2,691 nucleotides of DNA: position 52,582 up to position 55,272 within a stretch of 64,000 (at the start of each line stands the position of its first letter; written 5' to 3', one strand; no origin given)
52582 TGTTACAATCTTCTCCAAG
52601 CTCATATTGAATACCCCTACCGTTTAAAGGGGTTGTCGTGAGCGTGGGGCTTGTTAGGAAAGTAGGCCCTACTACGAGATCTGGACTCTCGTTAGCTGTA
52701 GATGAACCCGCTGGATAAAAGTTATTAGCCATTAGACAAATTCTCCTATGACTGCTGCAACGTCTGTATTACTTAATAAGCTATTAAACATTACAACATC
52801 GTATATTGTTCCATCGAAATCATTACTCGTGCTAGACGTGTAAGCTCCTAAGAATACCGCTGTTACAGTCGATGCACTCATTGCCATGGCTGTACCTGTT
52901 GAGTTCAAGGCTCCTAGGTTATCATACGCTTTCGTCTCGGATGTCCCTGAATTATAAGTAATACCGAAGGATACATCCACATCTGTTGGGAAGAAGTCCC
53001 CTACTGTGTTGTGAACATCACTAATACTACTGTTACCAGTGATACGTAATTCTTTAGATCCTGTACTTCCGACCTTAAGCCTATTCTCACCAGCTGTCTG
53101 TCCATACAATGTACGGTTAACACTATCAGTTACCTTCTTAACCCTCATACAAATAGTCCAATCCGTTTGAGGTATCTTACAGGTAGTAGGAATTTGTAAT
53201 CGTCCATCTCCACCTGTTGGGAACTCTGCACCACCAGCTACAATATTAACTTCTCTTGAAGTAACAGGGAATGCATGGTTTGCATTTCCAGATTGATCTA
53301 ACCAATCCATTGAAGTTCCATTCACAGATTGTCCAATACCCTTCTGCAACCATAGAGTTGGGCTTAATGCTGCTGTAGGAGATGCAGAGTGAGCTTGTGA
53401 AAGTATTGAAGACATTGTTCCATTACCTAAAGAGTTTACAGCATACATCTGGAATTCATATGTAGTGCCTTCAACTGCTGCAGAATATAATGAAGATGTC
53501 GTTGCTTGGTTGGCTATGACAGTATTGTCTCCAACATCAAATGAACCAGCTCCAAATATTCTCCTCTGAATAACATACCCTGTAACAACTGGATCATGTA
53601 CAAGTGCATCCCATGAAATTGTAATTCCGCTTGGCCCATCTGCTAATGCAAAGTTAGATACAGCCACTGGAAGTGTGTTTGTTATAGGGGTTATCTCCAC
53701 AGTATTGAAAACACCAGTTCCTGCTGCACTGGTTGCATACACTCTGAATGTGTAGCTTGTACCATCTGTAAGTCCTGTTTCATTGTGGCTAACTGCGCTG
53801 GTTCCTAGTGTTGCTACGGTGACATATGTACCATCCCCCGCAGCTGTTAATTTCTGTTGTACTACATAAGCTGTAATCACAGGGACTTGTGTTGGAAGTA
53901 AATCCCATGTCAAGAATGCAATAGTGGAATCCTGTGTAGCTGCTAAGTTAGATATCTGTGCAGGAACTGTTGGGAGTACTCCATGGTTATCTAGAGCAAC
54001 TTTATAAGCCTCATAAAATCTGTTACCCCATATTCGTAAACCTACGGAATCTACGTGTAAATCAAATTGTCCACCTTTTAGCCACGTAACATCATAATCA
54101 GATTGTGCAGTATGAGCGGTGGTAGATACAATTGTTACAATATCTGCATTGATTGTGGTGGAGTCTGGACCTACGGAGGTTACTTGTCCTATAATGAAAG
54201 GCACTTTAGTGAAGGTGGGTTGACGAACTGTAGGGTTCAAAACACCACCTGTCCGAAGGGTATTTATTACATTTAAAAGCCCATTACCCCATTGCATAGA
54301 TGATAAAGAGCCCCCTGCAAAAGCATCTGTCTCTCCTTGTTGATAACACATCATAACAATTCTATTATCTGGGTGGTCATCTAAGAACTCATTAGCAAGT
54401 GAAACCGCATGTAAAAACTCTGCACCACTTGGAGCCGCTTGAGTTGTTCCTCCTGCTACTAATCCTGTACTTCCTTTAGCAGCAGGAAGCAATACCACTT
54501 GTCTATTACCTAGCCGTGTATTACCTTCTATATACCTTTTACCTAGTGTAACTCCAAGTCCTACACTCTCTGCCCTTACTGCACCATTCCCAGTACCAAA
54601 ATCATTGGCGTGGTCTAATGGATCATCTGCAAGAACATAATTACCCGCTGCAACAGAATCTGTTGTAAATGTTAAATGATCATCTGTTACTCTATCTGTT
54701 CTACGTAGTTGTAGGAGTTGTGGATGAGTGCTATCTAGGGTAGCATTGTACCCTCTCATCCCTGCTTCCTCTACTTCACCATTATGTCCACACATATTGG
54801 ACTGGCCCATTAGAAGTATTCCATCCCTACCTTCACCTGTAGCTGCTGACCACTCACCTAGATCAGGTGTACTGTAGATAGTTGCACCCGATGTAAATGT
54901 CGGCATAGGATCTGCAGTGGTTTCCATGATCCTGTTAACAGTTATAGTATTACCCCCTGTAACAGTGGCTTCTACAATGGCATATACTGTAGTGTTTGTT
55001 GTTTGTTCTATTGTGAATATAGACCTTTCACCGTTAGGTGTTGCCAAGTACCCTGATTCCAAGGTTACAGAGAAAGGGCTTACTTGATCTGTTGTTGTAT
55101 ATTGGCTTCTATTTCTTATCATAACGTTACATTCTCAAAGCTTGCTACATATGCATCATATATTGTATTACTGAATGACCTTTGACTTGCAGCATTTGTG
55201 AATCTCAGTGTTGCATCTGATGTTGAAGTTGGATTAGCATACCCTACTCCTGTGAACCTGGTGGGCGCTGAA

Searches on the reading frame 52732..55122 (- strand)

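Call 76: search_protein_families(library=pfam, proteins=[window:52732-55122:-], max_evalue=0.001)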
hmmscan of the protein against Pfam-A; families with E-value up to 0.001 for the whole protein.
window:52732-55122:- (796 aa): 4 families
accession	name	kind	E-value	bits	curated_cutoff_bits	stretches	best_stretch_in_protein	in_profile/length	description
PF00041.27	fn3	-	3.3e-13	50.1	25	2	490-574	5-81/84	Fibronectin type III domain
PF03629.24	SASA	-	3e-09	37.2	24.8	1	103-373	6-224/226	Carbohydrate esterase, sialic acid-specific acetylesterase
PF13385.13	Laminin_G_3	-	3.1e-05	24.6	27.6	1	637-789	2-151/151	Concanavalin A-like lectin/glucanases superfamily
PF25059.1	FN3_DSCAM-DSCAML_C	-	0.00051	20.8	39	0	402-471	6-72/89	DSCAM/DSCAML C-terminal Fn3-like domain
